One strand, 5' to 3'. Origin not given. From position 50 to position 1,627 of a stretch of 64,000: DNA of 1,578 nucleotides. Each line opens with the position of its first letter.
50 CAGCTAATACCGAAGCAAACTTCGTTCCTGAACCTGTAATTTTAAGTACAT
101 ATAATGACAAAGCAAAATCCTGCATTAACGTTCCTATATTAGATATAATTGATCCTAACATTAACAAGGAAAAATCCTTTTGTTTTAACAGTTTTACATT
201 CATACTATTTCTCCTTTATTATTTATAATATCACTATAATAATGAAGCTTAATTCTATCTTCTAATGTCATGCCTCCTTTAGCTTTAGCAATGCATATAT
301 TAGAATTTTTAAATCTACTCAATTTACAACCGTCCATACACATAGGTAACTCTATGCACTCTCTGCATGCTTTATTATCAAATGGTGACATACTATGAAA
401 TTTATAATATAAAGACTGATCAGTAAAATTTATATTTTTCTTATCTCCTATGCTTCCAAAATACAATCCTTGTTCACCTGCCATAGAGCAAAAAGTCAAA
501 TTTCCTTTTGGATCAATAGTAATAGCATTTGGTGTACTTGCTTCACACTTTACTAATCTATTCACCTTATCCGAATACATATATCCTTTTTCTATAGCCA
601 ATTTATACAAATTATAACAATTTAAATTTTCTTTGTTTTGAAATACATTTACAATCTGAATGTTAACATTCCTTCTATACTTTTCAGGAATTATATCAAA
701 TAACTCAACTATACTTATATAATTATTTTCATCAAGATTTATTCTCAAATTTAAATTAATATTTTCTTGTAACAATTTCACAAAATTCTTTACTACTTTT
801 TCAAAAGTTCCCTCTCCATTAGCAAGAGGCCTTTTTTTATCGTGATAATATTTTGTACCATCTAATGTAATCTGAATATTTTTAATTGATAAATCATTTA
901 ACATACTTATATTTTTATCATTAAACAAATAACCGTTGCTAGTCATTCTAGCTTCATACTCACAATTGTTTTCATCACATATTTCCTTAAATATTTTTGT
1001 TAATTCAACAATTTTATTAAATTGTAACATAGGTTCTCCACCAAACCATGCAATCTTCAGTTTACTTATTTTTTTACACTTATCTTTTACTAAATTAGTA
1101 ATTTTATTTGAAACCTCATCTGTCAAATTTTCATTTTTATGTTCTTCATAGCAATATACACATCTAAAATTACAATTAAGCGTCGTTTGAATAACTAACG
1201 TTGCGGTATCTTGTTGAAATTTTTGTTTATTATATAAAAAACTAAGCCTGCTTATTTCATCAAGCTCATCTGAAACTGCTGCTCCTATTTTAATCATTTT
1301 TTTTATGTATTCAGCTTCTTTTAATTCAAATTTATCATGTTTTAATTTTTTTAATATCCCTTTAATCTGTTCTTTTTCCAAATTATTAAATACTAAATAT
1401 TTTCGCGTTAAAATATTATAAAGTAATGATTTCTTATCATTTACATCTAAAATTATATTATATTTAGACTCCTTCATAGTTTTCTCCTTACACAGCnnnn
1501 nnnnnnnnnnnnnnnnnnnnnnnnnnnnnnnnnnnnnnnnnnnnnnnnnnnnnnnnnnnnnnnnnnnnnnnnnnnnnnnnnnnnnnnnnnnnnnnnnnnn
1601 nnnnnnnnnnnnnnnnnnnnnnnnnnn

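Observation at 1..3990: Second, compact RiPP-like locus: rSAM/SPASM enzyme, unannotated small peptides, M16 peptidase and MFS exporter (subtilosin-like logic)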

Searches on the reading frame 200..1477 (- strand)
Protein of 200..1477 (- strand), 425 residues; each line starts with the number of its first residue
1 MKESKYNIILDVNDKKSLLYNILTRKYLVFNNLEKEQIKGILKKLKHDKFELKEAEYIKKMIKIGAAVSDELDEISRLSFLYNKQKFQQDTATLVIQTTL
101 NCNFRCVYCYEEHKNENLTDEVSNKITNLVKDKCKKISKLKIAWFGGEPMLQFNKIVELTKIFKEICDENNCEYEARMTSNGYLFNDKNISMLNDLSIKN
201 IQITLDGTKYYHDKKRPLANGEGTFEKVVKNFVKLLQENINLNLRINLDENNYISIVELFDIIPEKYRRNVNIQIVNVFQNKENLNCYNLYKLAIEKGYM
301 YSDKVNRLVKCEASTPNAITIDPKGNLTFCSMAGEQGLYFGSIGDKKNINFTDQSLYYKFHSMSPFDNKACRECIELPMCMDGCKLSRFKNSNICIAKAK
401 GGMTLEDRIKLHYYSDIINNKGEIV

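Call 5: search_protein_families(library=pfam, proteins=[window:200-1477:-], max_evalue=0.01)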
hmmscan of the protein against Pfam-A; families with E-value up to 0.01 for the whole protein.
window:200-1477:- (425 aa): 4 families
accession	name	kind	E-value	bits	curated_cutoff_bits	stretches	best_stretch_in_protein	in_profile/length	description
PF04055.27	Radical_SAM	-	2.1e-14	54.5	29.5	1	97-259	2-162/166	Radical SAM superfamily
PF13353.11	Fer4_12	-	7.9e-09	36.4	22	1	101-224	14-131/137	4Fe-4S single cluster domain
PF02146.23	SIR2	-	0.0049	17.3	24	0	103-160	107-163/180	Sir2 family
PF13186.11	SPASM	-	0.0063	17.2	21.5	0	317-374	6-66/67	Iron-sulfur cluster-binding domain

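Call 6: search_protein_families(library=ncbifam, proteins=[window:200-1477:-], max_evalue=0.01)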
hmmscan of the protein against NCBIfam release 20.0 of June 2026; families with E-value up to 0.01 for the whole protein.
window:200-1477:- (425 aa): 60 families (the best 25 are shown)
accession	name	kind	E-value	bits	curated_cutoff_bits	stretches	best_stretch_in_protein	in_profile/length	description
TIGR04334.1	rSAM_Clo7bot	equivalog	7.2e-62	209.4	600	2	2-284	1-283/440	radical SAM/SPASM domain Clo7bot peptide maturase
TIGR04463.1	rSAM_vs_C_rich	equivalog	3.4e-61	207.3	525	1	6-386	1-396/438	TIGR04463 family radical SAM/SPASM RiPP maturase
NF038107.1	rSAM_NF038107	equivalog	7.2e-60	203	600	1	1-418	1-435/444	Cys-every-fifth radical SAM/SPASM peptide maturase CefB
NF052473.1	rSAM_FlmE_OhkG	exception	6e-44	150.5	500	1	1-261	1-274/481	FlmE/OhkG family radical SAM/SPASM peptide maturase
TIGR04280.1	geopep_mat_rSAM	hypoth_equivalog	1.6e-37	129.5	400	2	2-266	2-260/428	geopeptide radical SAM maturase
NF047865.1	rSAM_PapB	equivalog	4e-31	108.5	340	1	93-291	4-201/330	PapB family radical SAM/SPASM ranthipeptide maturase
TIGR04068.1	rSAM_ocin_clost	equivalog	1.2e-26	93.6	500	1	18-293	12-295/462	Cys-rich peptide radical SAM maturase CcpM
TIGR03974.1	rSAM_six_Cys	equivalog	7e-26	91.1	425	2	2-238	5-247/451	thioether cross-link-forming SCIFF peptide maturase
NF041298.1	rSAM_mat_DynA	equivalog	1.8e-24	86.4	450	2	95-289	4-197/356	dynobactin maturation radical SAM/SPASM protein DynA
TIGR04064.1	rSAM_nif11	equivalog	6.9e-24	84.4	518.7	1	68-237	59-226/459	nif11-like peptide radical SAM maturase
TIGR03906.1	quino_hemo_SAM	equivalog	3.4e-20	72.1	453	1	89-238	91-244/467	quinohemoprotein amine dehydrogenase maturation protein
TIGR03942.1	sulfatase_rSAM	equivalog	5.1e-20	71.9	349.45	1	97-285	6-196/363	anaerobic sulfatase maturase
NF041707.1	rSAM_YhhB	equivalog_domain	1.8e-18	66.6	445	1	93-239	3-156/369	cyclophane-forming radical SAM/SPASM peptide maturase YhhB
TIGR04546.1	rSAM_ahbC_deAc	equivalog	2.6e-17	62.7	650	1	87-266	33-203/390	12,18-didecarboxysiroheme deacetylase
NF040492.1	not_ScfB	exception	2.8e-17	62.7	855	2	8-237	14-244/450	ScfB-related radical SAM/SPASM orphan maturase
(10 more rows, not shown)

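Call 8: find_homologous_proteins(query=window:200-1477:-)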
Query window:200-1477:- (425 aa): 226 proteins with E <= 0.001 among 7493 candidates; the best 120 are listed.
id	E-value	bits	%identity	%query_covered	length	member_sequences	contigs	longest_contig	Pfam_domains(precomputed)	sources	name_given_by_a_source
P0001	6.4e-280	946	100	100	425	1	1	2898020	PF04055.28,PF13353.12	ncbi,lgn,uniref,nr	ncbi:radical SAM/SPASM domain-containing protein [Clostridium hydrogenum]|uniref:radical SAM/SPASM d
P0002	4.3e-220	749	78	99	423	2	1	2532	PF04055.28,PF13353.12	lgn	-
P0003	5.6e-217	738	77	99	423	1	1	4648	PF04055.28,PF13353.12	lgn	-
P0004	2.5e-215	733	76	99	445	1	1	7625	PF04055.28,PF13353.12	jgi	jgi:uncharacterized protein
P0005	6.0e-207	705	73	100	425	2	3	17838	PF04055.28,PF13353.12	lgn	-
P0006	1.1e-147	510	53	98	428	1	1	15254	PF04055.28,PF13353.12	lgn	-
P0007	1.8e-144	500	53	99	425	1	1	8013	PF04055.28,PF13353.12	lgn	-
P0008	9.4e-142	491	52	100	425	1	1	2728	PF04055.28,PF13353.12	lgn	-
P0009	3.4e-138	479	52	98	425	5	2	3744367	PF04055.28,PF13353.12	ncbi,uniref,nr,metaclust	ncbi:radical SAM/SPASM domain-containing protein [Clostridium amazonitimonense]|uniref:radical SAM/S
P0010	2.1e-136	473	50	100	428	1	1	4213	PF04055.28,PF13353.12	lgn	-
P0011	7.1e-134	465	50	98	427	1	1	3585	PF04055.28,PF13353.12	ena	-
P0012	3.4e-130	453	49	99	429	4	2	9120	PF04055.28,PF13353.12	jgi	-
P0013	1.1e-129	451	49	99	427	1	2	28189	PF04055.28,PF13353.12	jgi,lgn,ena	-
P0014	1.4e-128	447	48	99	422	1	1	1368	PF04055.28,PF13353.12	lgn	-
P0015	2.3e-127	443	48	99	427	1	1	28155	PF13186.12,PF04055.28,PF13353.12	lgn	-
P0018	1.3e-123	431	47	98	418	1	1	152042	PF04055.28,PF13353.12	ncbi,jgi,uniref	ncbi:radical SAM protein [Clostridium sp.]|uniref:radical SAM/SPASM domain-containing protein n=1 Ta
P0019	4.2e-123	429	46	98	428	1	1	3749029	PF04055.28,PF13353.12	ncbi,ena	-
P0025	5.6e-119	416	45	98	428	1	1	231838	PF04055.28,PF13353.12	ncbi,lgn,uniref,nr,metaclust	ncbi:radical SAM protein [Clostridium sp. KNHs214]|uniref:radical SAM/SPASM domain-containing protei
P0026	3.3e-118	413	47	99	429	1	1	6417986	PF13186.12,PF04055.28,PF13353.12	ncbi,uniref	ncbi:radical SAM protein [Wukongibacter sp. M2B1]|uniref:radical SAM protein n=1 Tax=Wukongibacter s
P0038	1.3e-104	368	41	99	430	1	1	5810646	PF04055.28,PF13353.12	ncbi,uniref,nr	ncbi:radical SAM protein [Anaerocolumna sp. AGMB13020]|uniref:radical SAM/SPASM domain-containing pr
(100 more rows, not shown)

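Call 11: find_related_loci(query=A1, collection=genome_contigs, flank=6000)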
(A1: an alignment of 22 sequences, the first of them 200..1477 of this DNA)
Query A1 (425 aa) in genome_contigs; peptide patterns used: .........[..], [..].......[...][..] (x = any residue, [..] = any of these).
600 stretches matched a pattern (row limit reached: there are more); 569 encode a relative of the query (tblastn E <= 1e-3); the best 80 are kept; 80 distinct loci.
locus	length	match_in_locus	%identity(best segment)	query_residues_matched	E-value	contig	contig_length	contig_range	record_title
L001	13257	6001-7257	40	1-419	5e-100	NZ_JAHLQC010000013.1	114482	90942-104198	Falcatimonas sp. MSJ-15 L-15_ctg013, whole genome shotgun sequence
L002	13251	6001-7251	37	1-421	1e-90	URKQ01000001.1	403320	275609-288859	uncultured Clostridium sp. isolate UMGS1088 genome assembly, contig: NODE_3_length_403320_cov_8.953886, whole genome sho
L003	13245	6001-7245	34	1-416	1e-85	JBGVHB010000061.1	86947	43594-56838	MAG: Roseburia sp. isolate fecal_MAG_353 fecal_MAG_353_contig_0061, whole genome shotgun sequence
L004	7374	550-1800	32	1-413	8e-85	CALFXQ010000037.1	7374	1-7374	MAG TPA_asm: uncultured Fusibacter sp. isolate SRR5576004_bin.145_CONCOCT_v1.1_MAG genome assembly, contig: ERZ795037.11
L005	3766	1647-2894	33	1-395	4e-66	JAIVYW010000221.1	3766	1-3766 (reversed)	MAG: Candidatus Atribacteria bacterium isolate SFP3_UM_09_14 NODE_15828_length_3766_cov_2.434185, whole genome shotgun s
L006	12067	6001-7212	33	3-396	6e-59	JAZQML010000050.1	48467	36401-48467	MAG: Alistipes sp. isolate T1900044606_TS20190072.MAGScoT_cleanbin_000018 SGB_741_k141_523073, whole genome shotgun sequ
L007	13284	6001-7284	29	1-399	1e-58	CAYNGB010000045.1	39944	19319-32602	MAG TPA_asm: uncultured Terracidiphilus sp. isolate binchicken_co3_289 genome assembly, contig: NODE_2925_length_39944_c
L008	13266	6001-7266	32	1-413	3e-54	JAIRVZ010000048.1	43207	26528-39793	MAG: Dysgonamonadaceae bacterium isolate Fux382_bin49 k119_268292, whole genome shotgun sequence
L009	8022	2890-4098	29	1-391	3e-53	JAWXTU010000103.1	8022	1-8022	MAG: bacterium isolate FM_31_G125_V NODE_2359_length_8023_cov_4.190711, whole genome shotgun sequence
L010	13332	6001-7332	28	1-421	8e-53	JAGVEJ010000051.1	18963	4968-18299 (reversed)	MAG: Candidatus Zixiibacteriota bacterium isolate DeMMO2_6 c_000000029433, whole genome shotgun sequence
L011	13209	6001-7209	28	4-396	1e-52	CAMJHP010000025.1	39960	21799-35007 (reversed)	MAG: uncultured Bacteroidales bacterium isolate SRR12081298_bin.45_metaWRAP_v1.3_MAG genome assembly, contig: ERZ1228977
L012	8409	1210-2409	28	1-389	8e-52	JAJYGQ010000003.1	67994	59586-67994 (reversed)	MAG: bacterium isolate DBS1-3.bin146 NODE_587_length_67994_cov_1.8589, whole genome shotgun sequence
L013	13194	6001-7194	28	1-385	2e-51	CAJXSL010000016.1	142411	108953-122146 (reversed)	MAG TPA_asm: uncultured Desulfobacteraceae bacterium isolate SRR6201696_bin.17_MetaBAT_v2.12.1_MAG genome assembly, cont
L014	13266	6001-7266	30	1-415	6e-53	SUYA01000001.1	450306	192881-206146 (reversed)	MAG: Mediterranea massiliensis isolate SIG138 NODE_65_length_450306_cov_10.161225, whole genome shotgun sequence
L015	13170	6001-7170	32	1-388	3e-53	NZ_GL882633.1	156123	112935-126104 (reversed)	Bacteroides fluxus YIT 12057 Scfld48, whole genome shotgun sequence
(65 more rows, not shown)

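Call 12: find_encoding_contigs(protein=P0009, flank=6000, max_places=2)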
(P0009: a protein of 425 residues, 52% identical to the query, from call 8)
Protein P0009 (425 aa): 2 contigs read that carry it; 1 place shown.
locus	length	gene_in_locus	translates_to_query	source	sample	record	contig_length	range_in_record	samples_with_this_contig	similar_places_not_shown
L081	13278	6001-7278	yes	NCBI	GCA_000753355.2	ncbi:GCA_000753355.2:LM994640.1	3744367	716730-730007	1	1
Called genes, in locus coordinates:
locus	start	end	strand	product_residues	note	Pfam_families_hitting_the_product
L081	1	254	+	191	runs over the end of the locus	PF13302:Acetyltransf_3, PF13420:Acetyltransf_4, PF00583:Acetyltransf_1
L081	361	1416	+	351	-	PF00144:Beta-lactamase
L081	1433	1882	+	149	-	PF13302:Acetyltransf_3, PF13420:Acetyltransf_4 (weak), PF00583:Acetyltransf_1, PF13673:Acetyltransf_10, PF13508:Acetyltransf_7, PF08445:FR47 (weak)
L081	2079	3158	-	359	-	-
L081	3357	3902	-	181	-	-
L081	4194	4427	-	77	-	-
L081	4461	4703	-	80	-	-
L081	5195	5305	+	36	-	-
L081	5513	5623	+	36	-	-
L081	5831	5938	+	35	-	-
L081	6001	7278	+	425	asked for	PF04055:Radical_SAM, PF13353:Fer4_12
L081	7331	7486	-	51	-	-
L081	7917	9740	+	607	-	PF00005:ABC_tran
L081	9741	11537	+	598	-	PF00005:ABC_tran, PF02463:SMC_N (faint), PF13304:AAA_21 (faint)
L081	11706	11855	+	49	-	-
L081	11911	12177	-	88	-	-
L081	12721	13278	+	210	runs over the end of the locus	PF05962:HutD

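Call 13: find_encoding_contigs(protein=P0005, flank=6000, max_places=2)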
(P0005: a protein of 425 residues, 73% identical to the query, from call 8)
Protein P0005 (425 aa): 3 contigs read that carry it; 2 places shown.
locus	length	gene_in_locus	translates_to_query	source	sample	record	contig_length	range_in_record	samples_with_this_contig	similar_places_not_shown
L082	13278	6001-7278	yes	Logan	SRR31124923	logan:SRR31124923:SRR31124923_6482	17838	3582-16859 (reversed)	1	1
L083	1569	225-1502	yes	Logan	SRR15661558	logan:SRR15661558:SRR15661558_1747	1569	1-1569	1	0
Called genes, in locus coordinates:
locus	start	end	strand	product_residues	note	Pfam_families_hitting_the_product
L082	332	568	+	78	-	PF12844:HTH_19 (weak), PF13560:HTH_31 (weak), PF01381:HTH_3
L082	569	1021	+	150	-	PF01327:Pep_deformylase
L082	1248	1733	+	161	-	-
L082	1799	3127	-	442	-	PF12844:HTH_19 (weak)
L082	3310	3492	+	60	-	-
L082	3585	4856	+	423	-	PF00675:Peptidase_M16, PF05193:Peptidase_M16_C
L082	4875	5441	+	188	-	-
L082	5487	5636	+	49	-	-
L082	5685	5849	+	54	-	-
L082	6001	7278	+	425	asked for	PF13353:Fer4_12, PF04055:Radical_SAM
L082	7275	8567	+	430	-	PF05977:MFS_3, PF07690:MFS_1, PF13347:MFS_2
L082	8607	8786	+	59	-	-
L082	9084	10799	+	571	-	PF04055:Radical_SAM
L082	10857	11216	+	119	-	-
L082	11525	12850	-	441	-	PF00392:GntR, PF00155:Aminotran_1_2, PF12897:Asp_aminotransf (weak)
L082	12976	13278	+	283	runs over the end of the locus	PF12746:GNAT_acetyltran, PF13302:Acetyltransf_3 (weak)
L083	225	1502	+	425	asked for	PF13353:Fer4_12, PF04055:Radical_SAM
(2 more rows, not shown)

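Call 14: find_encoding_contigs(protein=P0025, flank=6000, max_places=2)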
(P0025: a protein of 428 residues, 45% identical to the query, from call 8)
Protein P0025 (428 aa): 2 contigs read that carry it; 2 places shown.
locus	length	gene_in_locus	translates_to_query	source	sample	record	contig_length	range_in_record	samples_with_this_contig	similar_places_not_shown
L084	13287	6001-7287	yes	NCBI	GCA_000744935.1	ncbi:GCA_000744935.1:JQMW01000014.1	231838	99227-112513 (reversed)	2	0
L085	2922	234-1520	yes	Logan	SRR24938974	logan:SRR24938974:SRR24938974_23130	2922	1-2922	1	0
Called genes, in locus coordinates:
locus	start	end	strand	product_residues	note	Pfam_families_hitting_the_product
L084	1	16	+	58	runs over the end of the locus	-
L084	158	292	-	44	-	-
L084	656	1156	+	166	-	-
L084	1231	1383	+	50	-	-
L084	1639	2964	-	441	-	-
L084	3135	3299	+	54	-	-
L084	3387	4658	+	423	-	PF00675:Peptidase_M16, PF05193:Peptidase_M16_C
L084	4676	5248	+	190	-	-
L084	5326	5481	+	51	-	-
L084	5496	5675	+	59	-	-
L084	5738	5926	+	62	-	-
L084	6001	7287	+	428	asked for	PF04055:Radical_SAM, PF13353:Fer4_12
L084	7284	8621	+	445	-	PF05977:MFS_3, PF07690:MFS_1, PF13347:MFS_2 (faint)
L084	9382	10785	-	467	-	PF01554:MatE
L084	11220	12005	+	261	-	PF00702:Hydrolase (weak), PF02358:Trehalose_PPase (faint), PF08282:Hydrolase_3, PF05116:S6PP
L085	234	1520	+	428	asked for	PF04055:Radical_SAM, PF13353:Fer4_12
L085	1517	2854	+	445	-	PF05977:MFS_3, PF07690:MFS_1, PF13347:MFS_2 (faint)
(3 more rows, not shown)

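Call 15: find_encoding_contigs(protein=P0018, flank=6000, max_places=1)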
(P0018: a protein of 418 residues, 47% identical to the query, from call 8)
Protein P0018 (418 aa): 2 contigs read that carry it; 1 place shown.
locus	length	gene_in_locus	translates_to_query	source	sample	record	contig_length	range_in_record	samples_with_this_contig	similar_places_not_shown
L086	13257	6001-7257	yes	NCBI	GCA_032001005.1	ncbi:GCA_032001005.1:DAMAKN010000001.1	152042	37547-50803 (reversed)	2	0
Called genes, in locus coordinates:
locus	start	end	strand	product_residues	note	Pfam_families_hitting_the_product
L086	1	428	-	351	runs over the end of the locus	-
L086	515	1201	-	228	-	PF16561:AMPK1_CBM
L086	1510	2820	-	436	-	PF12844:HTH_19, PF13424:TPR_12 (faint)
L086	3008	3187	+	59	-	-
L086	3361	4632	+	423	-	PF00675:Peptidase_M16, PF05193:Peptidase_M16_C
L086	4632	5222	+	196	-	PF01978:TrmB (weak)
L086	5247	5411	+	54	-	-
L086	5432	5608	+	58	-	-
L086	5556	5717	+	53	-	-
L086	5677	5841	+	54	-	-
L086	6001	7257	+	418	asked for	PF04055:Radical_SAM, PF13353:Fer4_12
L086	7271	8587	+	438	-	PF05977:MFS_3, PF07690:MFS_1, PF13347:MFS_2 (weak)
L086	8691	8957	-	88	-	-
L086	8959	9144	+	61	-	-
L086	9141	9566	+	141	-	-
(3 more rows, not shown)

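Call 16: find_encoding_contigs(protein=P0019, flank=6000, max_places=1)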
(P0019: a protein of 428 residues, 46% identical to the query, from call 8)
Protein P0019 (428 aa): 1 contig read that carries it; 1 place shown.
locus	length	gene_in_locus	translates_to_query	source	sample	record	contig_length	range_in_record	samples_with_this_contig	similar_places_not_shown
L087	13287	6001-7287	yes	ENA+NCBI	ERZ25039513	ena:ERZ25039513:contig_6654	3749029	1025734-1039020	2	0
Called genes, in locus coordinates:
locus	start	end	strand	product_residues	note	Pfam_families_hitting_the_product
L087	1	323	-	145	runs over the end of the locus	-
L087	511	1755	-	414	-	PF00078:RVT_1, PF08388:GIIM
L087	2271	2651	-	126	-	PF00078:RVT_1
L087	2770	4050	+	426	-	PF13701:DDE_Tnp_1_4, PF01609:DDE_Tnp_1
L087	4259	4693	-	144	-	PF00078:RVT_1 (weak)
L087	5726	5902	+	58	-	-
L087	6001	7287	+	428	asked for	PF04055:Radical_SAM, PF13353:Fer4_12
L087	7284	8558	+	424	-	PF05977:MFS_3, PF07690:MFS_1, PF13347:MFS_2 (weak)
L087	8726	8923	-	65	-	PF17117:DUF5104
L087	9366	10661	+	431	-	PF13181:TPR_8 (faint), PF07719:TPR_2 (faint), PF13424:TPR_12 (weak)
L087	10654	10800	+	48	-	-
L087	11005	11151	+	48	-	-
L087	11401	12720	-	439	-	PF00078:RVT_1, PF08388:GIIM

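Call 17: find_encoding_contigs(protein=P0026, flank=6000, max_places=1)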
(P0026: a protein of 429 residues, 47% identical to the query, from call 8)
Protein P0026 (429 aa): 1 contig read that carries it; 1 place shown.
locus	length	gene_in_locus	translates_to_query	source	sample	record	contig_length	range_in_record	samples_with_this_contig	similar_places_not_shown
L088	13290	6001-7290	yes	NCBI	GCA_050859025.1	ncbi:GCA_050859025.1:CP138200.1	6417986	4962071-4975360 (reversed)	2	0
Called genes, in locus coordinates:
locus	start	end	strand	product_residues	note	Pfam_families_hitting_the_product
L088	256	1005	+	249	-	PF00072:Response_reg, PF04397:LytTR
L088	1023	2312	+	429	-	PF14689:SPOB_a, PF14501:HATPase_c_5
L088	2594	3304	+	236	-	PF04647:AgrB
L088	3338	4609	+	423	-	PF00675:Peptidase_M16, PF05193:Peptidase_M16_C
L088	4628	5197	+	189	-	-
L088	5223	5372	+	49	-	-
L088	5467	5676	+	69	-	-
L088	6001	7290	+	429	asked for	PF13353:Fer4_12, PF04055:Radical_SAM, PF13186:SPASM (weak)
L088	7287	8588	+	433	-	PF05977:MFS_3, PF07690:MFS_1, PF13347:MFS_2 (weak)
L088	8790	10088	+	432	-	PF05977:MFS_3, PF07690:MFS_1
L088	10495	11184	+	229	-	-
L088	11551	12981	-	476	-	PF00270:DEAD, PF04851:ResIII, PF00271:Helicase_C, PF03880:DbpA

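Call 18: find_encoding_contigs(protein=P0038, flank=6000, max_places=1)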
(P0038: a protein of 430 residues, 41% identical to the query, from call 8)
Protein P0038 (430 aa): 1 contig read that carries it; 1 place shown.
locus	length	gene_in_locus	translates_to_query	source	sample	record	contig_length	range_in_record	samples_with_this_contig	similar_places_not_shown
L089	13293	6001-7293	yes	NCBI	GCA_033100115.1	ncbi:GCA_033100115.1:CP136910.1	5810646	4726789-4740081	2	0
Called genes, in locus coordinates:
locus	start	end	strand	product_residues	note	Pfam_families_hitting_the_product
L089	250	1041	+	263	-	-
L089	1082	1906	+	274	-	PF13302:Acetyltransf_3 (faint), PF00583:Acetyltransf_1, PF13673:Acetyltransf_10, PF13508:Acetyltransf_7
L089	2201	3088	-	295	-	PF13407:Peripla_BP_4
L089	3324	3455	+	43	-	PF02872:5_nucleotid_C (weak)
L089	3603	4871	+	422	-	PF00675:Peptidase_M16, PF05193:Peptidase_M16_C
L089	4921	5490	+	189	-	-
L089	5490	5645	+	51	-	-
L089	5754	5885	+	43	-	-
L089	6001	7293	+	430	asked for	PF13353:Fer4_12, PF04055:Radical_SAM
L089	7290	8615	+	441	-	PF05977:MFS_3, PF07690:MFS_1, PF13347:MFS_2 (weak)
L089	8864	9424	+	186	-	PF00717:Peptidase_S24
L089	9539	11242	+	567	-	PF13208:TerB_N, PF15615:TerB_C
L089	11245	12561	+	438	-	PF10923:BrxC_BrxD, PF13191:AAA_16 (weak)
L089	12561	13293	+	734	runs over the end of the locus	PF04851:ResIII (weak), PF00270:DEAD, PF00271:Helicase_C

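Call 23: search_solved_structures(query=window:200-1477:-, max_evalue=0.001)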
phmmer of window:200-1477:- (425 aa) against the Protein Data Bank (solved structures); distinct sequences matched with E-value up to 0.001: 3.
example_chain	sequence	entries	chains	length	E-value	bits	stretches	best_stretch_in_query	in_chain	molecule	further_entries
5wgg_A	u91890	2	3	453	1.8e-15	59.8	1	91-237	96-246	Radical SAM domain protein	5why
6efn_A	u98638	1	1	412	1.5e-07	33.7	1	95-257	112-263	Sporulation killing factor maturation protein SkfB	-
9gm3_A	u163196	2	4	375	0.00033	22.7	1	95-229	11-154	ChlB radical SAM domain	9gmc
